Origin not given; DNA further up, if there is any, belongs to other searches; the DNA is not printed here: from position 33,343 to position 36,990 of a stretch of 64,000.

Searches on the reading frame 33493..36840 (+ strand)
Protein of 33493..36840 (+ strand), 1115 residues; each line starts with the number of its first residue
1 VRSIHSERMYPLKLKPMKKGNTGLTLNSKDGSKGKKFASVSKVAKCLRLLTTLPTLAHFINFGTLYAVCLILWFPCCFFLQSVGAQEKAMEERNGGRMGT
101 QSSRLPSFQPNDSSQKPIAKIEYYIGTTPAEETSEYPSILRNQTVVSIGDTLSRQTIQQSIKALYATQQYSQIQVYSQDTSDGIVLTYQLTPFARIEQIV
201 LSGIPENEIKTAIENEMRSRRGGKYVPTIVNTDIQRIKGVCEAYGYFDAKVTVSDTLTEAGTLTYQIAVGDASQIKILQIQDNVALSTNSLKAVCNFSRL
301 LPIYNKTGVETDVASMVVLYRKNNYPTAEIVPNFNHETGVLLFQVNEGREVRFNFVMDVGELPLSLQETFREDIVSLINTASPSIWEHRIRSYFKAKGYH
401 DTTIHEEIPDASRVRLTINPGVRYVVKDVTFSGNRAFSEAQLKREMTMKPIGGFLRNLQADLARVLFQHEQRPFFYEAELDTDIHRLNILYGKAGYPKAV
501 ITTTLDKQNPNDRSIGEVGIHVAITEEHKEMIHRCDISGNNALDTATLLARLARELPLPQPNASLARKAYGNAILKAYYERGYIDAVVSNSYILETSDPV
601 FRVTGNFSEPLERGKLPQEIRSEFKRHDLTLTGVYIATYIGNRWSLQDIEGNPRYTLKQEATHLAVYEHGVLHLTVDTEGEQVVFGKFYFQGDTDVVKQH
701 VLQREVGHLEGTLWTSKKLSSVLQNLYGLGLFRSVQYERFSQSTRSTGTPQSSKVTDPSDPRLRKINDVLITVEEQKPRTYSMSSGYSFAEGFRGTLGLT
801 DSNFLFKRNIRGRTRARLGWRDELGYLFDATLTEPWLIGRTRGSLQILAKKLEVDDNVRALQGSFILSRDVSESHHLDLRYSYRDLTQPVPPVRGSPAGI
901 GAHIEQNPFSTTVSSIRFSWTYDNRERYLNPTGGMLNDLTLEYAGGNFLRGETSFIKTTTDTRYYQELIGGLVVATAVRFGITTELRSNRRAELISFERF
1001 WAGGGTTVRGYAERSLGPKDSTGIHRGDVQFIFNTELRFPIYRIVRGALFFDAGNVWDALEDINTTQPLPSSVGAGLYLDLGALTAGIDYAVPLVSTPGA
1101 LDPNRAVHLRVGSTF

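Call 84: search_protein_families(library=pfam, proteins=[window:33493-36840:+], max_evalue=0.0001)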
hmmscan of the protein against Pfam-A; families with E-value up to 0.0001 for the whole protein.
window:33493-36840:+ (1115 aa): 2 families
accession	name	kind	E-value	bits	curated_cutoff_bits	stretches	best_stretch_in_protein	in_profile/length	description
PF01103.29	Omp85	-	7.1e-40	137.9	24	1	824-1115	18-325/325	Omp85 superfamily domain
PF07244.20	POTRA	-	3.8e-33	114.5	21.3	2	424-526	1-78/79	Surface antigen variable number repeat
